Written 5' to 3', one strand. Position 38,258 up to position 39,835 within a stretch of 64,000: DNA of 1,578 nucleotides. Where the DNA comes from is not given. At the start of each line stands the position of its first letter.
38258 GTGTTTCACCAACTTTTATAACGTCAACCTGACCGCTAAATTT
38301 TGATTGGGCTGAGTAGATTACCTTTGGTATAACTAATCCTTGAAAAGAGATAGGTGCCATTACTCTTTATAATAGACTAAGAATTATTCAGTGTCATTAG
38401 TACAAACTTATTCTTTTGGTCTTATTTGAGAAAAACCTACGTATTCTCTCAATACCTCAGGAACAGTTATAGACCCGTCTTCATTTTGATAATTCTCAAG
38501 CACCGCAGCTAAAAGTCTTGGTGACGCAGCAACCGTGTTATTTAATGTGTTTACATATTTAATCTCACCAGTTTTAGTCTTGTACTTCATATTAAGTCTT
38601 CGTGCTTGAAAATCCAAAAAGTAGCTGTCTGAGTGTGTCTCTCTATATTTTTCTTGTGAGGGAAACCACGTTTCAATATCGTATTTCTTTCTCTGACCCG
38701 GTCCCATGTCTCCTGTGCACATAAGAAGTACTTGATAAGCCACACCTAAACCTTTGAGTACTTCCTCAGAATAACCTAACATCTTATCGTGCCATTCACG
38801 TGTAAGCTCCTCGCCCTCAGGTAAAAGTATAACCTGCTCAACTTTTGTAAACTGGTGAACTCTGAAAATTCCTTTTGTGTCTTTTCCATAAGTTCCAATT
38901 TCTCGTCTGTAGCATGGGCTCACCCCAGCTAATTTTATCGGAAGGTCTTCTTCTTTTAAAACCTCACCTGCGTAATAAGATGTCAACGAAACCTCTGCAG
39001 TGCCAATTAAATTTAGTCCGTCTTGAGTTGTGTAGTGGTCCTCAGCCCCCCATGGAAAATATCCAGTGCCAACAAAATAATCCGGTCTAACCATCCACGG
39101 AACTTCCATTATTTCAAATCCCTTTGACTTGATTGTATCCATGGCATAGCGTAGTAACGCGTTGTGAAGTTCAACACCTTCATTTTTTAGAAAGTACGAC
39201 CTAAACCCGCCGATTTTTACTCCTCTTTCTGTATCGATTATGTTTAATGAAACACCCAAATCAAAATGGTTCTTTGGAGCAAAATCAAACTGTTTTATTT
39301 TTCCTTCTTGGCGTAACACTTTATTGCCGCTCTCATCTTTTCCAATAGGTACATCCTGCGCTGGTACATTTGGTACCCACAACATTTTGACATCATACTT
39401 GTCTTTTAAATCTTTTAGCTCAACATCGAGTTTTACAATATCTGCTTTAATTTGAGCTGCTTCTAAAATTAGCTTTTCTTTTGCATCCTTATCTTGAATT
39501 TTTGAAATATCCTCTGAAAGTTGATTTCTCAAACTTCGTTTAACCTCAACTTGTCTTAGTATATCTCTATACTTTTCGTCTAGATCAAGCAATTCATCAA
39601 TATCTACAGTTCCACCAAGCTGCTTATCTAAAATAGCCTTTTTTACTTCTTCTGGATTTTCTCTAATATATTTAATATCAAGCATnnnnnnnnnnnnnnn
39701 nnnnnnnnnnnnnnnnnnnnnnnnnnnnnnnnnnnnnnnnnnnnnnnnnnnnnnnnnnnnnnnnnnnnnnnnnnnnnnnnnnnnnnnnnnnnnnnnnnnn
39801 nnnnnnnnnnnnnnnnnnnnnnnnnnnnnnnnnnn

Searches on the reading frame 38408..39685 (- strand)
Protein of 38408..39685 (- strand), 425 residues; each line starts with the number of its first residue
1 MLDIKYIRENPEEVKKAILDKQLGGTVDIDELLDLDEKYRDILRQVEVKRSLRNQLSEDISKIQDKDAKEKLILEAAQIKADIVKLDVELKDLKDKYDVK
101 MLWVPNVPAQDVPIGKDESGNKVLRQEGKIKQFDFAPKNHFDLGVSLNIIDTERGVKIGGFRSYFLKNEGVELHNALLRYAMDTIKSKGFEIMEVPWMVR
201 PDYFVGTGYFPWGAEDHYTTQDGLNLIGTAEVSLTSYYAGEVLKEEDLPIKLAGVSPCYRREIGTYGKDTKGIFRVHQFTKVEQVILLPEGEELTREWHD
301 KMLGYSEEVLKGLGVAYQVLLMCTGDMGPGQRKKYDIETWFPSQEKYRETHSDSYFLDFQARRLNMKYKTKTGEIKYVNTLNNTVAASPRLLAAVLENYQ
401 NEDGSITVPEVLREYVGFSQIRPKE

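Call 12: find_related_loci(query=window:38408-39685:-, collection=genome_contigs, flank=1500)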
Query window:38408-39685:- (425 aa) in genome_contigs; peptide patterns used: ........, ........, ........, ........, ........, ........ (x = any residue, [..] = any of these).
51 stretches matched a pattern; 26 encode a relative of the query (tblastn E <= 1e-3); 26 distinct loci.
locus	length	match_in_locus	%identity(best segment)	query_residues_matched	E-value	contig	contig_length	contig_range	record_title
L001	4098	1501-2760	73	1-421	0e+0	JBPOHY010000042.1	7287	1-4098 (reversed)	MAG: candidate division WWE3 bacterium isolate MAG_425 c_000000405707, whole genome shotgun sequence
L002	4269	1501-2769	70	1-424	0e+0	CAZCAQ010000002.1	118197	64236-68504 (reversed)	MAG TPA_asm: uncultured Candidatus Saccharibacteria bacterium isolate SRP342105_co1_103 genome assembly, contig: NODE_18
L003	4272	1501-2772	64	1-425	0e+0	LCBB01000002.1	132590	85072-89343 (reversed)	MAG: candidate division WWE3 bacterium GW2011_GWC2_41_23 UU55_C0002, whole genome shotgun sequence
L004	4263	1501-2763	63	1-421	0e+0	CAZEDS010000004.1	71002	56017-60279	MAG TPA_asm: uncultured Candidatus Saccharibacteria bacterium isolate SRP192515_co2_20 genome assembly, contig: NODE_215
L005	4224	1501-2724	59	1-421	5e-166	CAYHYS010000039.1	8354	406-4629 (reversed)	MAG TPA_asm: uncultured Candidatus Saccharibacteria bacterium isolate ERP119705_co15_647 genome assembly, contig: NODE_1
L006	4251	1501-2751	57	1-416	2e-163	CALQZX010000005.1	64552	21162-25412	MAG: Parcubacteria group bacterium isolate MiH-14oct19-109 genome assembly, contig: MiH-14oct19-C631, whole genome shotg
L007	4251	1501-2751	56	1-416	1e-161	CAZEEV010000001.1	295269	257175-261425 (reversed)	MAG TPA_asm: uncultured Pseudomonadales bacterium isolate SRP294416_co1_79 genome assembly, contig: NODE_5_length_295269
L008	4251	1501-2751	57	1-416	1e-160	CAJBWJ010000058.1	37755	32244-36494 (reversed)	uncultured bacterium isolate Loc080925-5-5m_bin-0562 genome assembly, contig: bin-0562:58/86, whole genome shotgun seque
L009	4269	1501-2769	58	1-422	3e-161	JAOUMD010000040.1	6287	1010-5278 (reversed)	MAG: Candidatus Paceibacterota bacterium isolate 8_1_July_SF_Bin25 8_1_July_SF_Bin25_scaffold_189_c1, whole genome shotg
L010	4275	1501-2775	57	1-424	5e-160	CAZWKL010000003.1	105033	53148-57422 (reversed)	MAG TPA_asm: uncultured Pseudomonadales bacterium isolate binchicken_co173_42 genome assembly, contig: NODE_555_length_1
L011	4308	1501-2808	54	1-416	2e-159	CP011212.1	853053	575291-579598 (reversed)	MAG: candidate division TM6 bacterium GW2011_GWF2_28_16 chromosome, complete genome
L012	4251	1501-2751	55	1-416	3e-159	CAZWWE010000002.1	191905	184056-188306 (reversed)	MAG TPA_asm: uncultured Pseudomonadales bacterium isolate SRP216815_co1_233 genome assembly, contig: NODE_87_length_1919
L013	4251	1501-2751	59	1-416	4e-159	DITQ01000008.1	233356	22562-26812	MAG TPA_asm: Candidatus Pacebacteria bacterium UBA6180 UBA6180_contig_55106, whole genome shotgun sequence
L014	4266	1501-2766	57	1-421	5e-158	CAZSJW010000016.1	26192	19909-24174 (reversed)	MAG TPA_asm: uncultured Pseudomonadales bacterium isolate SRP286056_co2_78 genome assembly, contig: NODE_2678_length_261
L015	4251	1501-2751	58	1-416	6e-158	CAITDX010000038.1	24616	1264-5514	uncultured bacterium isolate LaPlata_bin-3499 genome assembly, contig: bin-3499:38/85, whole genome shotgun sequence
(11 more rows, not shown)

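Call 18: find_related_loci(query=window:38408-39685:-, collection=metagenome_contigs, flank=1000)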
Query window:38408-39685:- (425 aa) in metagenome_contigs; peptide patterns used: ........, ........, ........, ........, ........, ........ (x = any residue, [..] = any of these).
53 stretches matched a pattern; 19 encode a relative of the query (tblastn E <= 1e-3); 19 distinct loci.
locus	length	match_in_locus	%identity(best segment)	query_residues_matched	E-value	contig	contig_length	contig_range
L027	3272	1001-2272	64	1-425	0e+0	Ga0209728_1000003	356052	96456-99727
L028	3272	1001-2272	64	1-425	0e+0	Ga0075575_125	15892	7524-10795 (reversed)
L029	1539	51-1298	57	1-415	0e+0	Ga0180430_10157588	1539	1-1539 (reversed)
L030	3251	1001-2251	57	1-416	3e-166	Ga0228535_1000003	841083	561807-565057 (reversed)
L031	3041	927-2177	55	1-416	2e-169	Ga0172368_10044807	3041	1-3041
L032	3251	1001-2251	56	1-416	1e-161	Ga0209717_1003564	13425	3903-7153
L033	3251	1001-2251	56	1-416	1e-161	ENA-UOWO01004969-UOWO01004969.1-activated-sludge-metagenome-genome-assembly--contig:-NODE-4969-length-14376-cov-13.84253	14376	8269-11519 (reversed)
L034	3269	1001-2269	58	1-422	2e-161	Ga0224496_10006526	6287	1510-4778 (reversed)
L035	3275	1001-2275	57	1-424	7e-161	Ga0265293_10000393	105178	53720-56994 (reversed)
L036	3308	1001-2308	54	1-416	2e-160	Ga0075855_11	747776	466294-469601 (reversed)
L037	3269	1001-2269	57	1-422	2e-160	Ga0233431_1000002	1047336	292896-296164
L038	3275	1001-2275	56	1-417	1e-159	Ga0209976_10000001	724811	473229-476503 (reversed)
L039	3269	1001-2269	56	1-422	8e-157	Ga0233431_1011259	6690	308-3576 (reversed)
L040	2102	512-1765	55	1-417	7e-165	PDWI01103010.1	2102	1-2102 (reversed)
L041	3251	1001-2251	55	1-416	1e-151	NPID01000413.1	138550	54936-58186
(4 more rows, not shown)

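Call 26: find_homologous_proteins(query=window:38408-39685:-, max_evalue=1e-100)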
Query window:38408-39685:- (425 aa): 5959 proteins with E <= 1e-100 among 8000 candidates; the best 120 are listed.
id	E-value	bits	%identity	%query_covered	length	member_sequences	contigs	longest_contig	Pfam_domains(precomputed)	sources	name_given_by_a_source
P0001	5.1e-284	959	100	100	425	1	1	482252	PF00587.31,PF02403.28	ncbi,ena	-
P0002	3.3e-224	762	77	100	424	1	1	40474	PF00587.31,PF02403.28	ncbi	-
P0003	1.0e-212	725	73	100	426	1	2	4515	PF00587.31,PF02403.28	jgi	-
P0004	2.1e-211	720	74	99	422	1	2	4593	PF00587.31,PF02403.28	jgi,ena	-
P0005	1.6e-209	714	71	100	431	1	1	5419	PF00587.31,PF02403.28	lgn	-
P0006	6.6e-209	712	73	99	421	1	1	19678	PF00587.31,PF02403.28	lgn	-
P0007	6.9e-207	705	71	100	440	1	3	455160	PF00587.31,PF02403.28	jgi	jgi:seryl-tRNA synthetase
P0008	2.2e-206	704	70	99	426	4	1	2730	PF00587.31,PF02403.28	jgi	-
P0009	3.8e-206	703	73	99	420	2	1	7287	PF00587.31,PF02403.28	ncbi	-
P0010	5.8e-206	702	70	99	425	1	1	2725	PF00587.31,PF02403.28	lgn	-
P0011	2.2e-205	700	69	99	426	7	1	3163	PF00587.31,PF02403.28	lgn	-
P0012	5.3e-205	699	69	99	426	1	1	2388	PF00587.31,PF02403.28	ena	-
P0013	8.9e-205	698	71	99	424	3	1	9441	PF00587.31,PF02403.28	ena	-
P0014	6.1e-204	696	70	99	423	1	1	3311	PF00587.31,PF02403.28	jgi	jgi:seryl-tRNA synthetase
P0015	1.5e-203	694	70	98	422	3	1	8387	PF00587.31,PF02403.28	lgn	-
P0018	9.1e-201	685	68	99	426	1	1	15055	PF00587.31,PF02403.28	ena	-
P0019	1.3e-200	685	70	100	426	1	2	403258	PF00587.31,PF02403.28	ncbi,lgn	-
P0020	2.1e-200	684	69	100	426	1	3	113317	PF00587.31,PF02403.28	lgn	-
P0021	2.4e-200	684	70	99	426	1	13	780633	PF00587.31,PF02403.28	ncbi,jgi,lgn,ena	jgi:seryl-tRNA synthetase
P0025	2.1e-198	677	69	100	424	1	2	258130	PF00587.31,PF02403.28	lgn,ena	-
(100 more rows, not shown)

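Call 28: find_encoding_contigs(protein=P0002, flank=700, max_places=1)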
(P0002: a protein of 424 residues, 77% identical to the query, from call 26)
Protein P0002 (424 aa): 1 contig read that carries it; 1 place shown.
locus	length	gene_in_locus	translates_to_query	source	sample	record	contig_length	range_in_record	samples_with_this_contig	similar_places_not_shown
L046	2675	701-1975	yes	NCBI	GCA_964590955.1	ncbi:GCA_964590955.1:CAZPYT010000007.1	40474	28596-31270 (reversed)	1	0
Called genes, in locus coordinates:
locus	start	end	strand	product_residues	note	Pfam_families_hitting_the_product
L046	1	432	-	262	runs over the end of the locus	PF01209:Ubie_methyltran, PF05401:NodS (weak), PF07021:MetW (weak), PF13489:Methyltransf_23, PF13847:Methyltransf_31, PF08241:Methyltransf_11, PF08242:Methyltransf_12, PF13649:Methyltransf_25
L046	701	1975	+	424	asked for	PF02403:Seryl_tRNA_N, PF00587:tRNA-synt_2b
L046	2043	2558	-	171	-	-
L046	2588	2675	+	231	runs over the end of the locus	PF01564:Spermine_synth (weak)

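Call 29: find_encoding_contigs(protein=P0003, flank=700, max_places=1)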
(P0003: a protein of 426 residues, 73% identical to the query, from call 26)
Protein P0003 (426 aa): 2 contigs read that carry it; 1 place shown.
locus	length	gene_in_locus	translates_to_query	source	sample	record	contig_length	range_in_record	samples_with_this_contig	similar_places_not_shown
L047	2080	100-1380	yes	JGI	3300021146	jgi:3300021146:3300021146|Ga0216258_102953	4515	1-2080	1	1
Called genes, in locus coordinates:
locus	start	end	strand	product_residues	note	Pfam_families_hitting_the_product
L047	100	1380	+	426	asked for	PF02403:Seryl_tRNA_N, PF00587:tRNA-synt_2b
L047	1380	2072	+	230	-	-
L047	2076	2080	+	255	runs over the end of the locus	PF02673:BacA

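Call 30: find_encoding_contigs(protein=P0004, flank=700, max_places=1)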
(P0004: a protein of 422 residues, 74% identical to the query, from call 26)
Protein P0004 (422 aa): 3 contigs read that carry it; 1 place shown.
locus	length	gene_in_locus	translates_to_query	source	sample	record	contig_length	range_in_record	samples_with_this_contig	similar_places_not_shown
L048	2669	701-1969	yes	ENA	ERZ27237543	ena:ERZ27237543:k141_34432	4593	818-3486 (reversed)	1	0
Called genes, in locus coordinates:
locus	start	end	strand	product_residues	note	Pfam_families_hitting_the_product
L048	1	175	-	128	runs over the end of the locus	PF00416:Ribosomal_S13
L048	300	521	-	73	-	PF01176:eIF-1a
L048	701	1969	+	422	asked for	PF02403:Seryl_tRNA_N, PF00587:tRNA-synt_2b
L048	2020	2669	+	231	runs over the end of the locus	PF01564:Spermine_synth (weak), PF13649:Methyltransf_25 (weak)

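Call 31: find_encoding_contigs(protein=P0006, flank=700, max_places=1)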
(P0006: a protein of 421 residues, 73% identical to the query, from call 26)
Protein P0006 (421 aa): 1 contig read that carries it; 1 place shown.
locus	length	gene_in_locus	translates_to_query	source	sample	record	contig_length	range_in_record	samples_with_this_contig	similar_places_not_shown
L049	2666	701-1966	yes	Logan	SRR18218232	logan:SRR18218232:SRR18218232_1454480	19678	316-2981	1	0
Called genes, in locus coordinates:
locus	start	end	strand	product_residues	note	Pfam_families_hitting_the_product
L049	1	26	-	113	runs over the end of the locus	?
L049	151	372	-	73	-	PF01176:eIF-1a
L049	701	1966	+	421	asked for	PF02403:Seryl_tRNA_N, PF00587:tRNA-synt_2b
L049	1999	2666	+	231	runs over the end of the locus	PF01564:Spermine_synth, PF13649:Methyltransf_25 (weak)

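Call 32: find_encoding_contigs(protein=P0007, flank=700, max_places=1)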
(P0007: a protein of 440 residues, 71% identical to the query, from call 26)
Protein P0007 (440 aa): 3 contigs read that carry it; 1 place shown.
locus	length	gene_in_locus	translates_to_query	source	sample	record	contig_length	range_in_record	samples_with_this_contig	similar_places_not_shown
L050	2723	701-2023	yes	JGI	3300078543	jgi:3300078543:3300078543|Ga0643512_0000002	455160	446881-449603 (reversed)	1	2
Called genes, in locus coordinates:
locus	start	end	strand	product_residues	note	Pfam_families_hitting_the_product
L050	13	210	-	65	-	PF01176:eIF-1a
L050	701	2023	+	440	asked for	PF02403:Seryl_tRNA_N, PF00587:tRNA-synt_2b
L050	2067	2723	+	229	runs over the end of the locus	PF01564:Spermine_synth (weak)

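Call 33: find_encoding_contigs(protein=P0013, flank=700, max_places=1)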
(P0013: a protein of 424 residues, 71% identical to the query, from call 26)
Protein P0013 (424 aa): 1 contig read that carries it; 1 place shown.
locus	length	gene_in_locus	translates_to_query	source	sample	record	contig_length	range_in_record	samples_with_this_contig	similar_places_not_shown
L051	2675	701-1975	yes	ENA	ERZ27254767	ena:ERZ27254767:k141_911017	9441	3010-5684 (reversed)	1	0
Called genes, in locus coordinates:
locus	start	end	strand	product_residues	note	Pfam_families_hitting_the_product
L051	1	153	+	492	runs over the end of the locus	PF01336:tRNA_anti-codon, PF00152:tRNA-synt_2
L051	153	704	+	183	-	PF01966:HD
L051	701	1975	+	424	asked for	PF02403:Seryl_tRNA_N, PF00587:tRNA-synt_2b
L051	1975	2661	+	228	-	PF01564:Spermine_synth, PF13649:Methyltransf_25 (weak), PF13847:Methyltransf_31 (weak), PF08241:Methyltransf_11 (faint)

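Call 34: find_encoding_contigs(protein=P0019, flank=700, max_places=1)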
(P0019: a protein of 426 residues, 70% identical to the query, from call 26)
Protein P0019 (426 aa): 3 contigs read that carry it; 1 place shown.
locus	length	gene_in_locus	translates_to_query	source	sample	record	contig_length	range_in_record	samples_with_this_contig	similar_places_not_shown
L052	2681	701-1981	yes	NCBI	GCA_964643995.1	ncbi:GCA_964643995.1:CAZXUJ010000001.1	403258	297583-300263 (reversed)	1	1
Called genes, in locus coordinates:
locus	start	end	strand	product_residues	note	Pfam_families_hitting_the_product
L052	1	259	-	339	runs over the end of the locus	PF01368:DHH, PF02272:DHHA1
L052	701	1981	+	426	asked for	PF02403:Seryl_tRNA_N, PF00587:tRNA-synt_2b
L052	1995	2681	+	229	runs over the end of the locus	PF01564:Spermine_synth (weak)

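Call 35: find_encoding_contigs(protein=P0020, flank=700, max_places=1)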
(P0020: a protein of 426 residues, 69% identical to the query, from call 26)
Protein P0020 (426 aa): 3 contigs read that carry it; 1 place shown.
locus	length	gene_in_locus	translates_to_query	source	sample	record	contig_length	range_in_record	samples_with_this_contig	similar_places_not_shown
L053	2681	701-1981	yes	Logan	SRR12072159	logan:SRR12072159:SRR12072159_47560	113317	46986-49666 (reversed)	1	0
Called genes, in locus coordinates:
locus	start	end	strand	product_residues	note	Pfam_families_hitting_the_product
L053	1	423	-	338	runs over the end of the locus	PF01368:DHH, PF02272:DHHA1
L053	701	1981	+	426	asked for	PF02403:Seryl_tRNA_N, PF00587:tRNA-synt_2b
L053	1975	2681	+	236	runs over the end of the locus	PF01564:Spermine_synth (weak)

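Call 36: find_encoding_contigs(protein=P0021, flank=700, max_places=1)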
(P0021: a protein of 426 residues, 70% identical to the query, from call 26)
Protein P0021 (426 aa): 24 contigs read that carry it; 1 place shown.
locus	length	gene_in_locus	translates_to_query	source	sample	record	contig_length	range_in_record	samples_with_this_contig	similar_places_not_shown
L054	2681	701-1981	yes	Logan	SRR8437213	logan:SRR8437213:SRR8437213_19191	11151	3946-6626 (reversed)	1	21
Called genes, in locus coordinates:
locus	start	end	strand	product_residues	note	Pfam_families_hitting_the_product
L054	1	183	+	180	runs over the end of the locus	PF01966:HD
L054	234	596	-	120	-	-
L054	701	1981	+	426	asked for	PF02403:Seryl_tRNA_N, PF00587:tRNA-synt_2b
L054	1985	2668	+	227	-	PF01596:Methyltransf_3 (weak), PF01564:Spermine_synth, PF13649:Methyltransf_25 (weak), PF13847:Methyltransf_31 (weak)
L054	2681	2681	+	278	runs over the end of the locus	PF02673:BacA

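Call 37: find_encoding_contigs(protein=P0025, flank=700, max_places=1)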
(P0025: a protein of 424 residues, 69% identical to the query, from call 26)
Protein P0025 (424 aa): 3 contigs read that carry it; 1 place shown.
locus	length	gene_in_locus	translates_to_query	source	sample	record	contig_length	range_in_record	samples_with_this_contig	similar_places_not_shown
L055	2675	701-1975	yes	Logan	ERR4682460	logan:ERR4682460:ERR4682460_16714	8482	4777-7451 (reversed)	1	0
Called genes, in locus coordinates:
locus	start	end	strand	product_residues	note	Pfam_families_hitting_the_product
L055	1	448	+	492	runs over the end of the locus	?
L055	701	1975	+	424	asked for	PF02403:Seryl_tRNA_N, PF00587:tRNA-synt_2b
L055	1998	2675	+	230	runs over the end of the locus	PF13847:Methyltransf_31 (weak), PF13649:Methyltransf_25 (weak)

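Call 38: find_encoding_contigs(protein=P0018, flank=700, max_places=1)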
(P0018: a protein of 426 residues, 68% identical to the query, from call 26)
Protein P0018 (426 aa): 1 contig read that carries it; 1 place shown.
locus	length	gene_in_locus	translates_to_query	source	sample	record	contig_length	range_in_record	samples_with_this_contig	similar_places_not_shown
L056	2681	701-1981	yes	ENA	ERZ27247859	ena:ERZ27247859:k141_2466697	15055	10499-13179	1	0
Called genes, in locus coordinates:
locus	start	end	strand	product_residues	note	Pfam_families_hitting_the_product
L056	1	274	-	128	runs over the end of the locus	PF00416:Ribosomal_S13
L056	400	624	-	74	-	PF01176:eIF-1a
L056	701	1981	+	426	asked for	PF02403:Seryl_tRNA_N, PF00587:tRNA-synt_2b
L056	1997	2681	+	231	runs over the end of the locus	PF13649:Methyltransf_25 (weak)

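Call 66: search_protein_families(library=pfam, proteins=[window:38411-39685:-, L005:856-1491:+])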
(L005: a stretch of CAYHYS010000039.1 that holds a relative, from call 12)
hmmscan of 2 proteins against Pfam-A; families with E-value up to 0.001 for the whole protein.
window:38411-39685:- (425 aa): 2 families
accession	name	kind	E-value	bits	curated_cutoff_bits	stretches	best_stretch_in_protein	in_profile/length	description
PF00587.30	tRNA-synt_2b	-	2.4e-33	116.2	29.3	1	222-399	9-179/179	tRNA synthetase class II core domain (G, H, P, S and T)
PF02403.27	Seryl_tRNA_N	-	1.8e-22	80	28.2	1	1-108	1-108/108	Seryl-tRNA synthetase N-terminal domain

L005:856-1491:+ (212 aa): 2 families
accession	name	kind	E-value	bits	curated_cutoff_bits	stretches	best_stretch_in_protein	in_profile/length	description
PF00702.32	Hydrolase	-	4.5e-15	57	26.4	1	4-177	2-191/191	haloacid dehalogenase-like hydrolase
PF12710.13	HAD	-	2.9e-08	34.8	27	1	6-172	1-187/189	haloacid dehalogenase-like hydrolase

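Call 67: search_protein_families(library=ncbifam, proteins=[window:38411-39685:-, L005:856-1491:+])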
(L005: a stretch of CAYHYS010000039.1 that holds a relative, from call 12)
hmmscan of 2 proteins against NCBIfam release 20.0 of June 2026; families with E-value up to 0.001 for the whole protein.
window:38411-39685:- (425 aa): 4 families
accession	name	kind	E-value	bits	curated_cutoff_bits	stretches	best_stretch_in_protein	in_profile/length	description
TIGR00414.1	serS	equivalog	5.5e-129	430.8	301.65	1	1-416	1-418/418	serine--tRNA ligase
TIGR00408.1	proS_fam_I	equivalog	3.1e-07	29.7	437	1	222-411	98-280/475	proline--tRNA ligase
TIGR00418.1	thrS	equivalog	1.8e-05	23.8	383.65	1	137-322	170-352/565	threonine--tRNA ligase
NF002120.0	PRK00960.1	equivalog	0.00022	19.9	611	1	236-319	323-401/518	serine--tRNA ligase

L005:856-1491:+ (212 aa): 6 families
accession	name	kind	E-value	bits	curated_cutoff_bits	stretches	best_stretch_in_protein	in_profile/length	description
TIGR00338.1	serB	equivalog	2.5e-26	92.7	144.15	1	5-210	16-218/219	phosphoserine phosphatase SerB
TIGR01488.1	HAD-SF-IB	subfamily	3.2e-15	56.5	45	1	6-172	2-173/177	HAD-IB family phosphatase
NF008350.0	PRK11133.1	equivalog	1.5e-11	44.1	413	1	6-207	113-311/324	phosphoserine phosphatase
NF007103.0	PRK09552.1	equivalog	2.1e-06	27.6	292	1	4-180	4-183/220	2-hydroxy-3-keto-5-methylthiopentenyl-1-phosphate phosphatase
TIGR01489.1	DKMTPPase-SF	subfamily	1.5e-05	25.2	81.55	1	6-178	4-183/188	MtnX-like HAD-IB family phosphatase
TIGR01491.1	HAD-SF-IB-PSPlk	hypoth_equivalog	7.4e-05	22.5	151.9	1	5-184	6-190/201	phosphoserine phosphatase-like hydrolase, archaeal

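Call 72: list_cluster_members(proteins=[P0001, P0002])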
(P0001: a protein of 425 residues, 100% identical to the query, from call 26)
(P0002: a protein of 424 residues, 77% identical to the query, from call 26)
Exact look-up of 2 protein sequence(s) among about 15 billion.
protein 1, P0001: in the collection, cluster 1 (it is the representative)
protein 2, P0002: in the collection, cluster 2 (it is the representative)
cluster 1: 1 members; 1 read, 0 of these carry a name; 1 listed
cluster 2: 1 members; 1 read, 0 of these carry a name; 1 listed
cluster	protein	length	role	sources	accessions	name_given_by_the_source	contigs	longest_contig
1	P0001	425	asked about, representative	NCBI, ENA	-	-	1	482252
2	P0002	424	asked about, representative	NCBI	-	-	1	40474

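Call 73: find_encoding_contigs(protein=P0001, flank=300, max_places=2)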
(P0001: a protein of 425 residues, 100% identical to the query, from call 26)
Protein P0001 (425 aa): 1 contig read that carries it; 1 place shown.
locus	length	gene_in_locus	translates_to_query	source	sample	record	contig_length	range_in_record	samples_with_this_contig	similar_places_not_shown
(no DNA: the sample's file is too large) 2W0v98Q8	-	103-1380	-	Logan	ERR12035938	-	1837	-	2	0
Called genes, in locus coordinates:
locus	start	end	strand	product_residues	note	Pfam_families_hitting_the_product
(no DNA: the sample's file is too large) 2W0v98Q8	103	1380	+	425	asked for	PF02403:Seryl_tRNA_N, PF00587:tRNA-synt_2b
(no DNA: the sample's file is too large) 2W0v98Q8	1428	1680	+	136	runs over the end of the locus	?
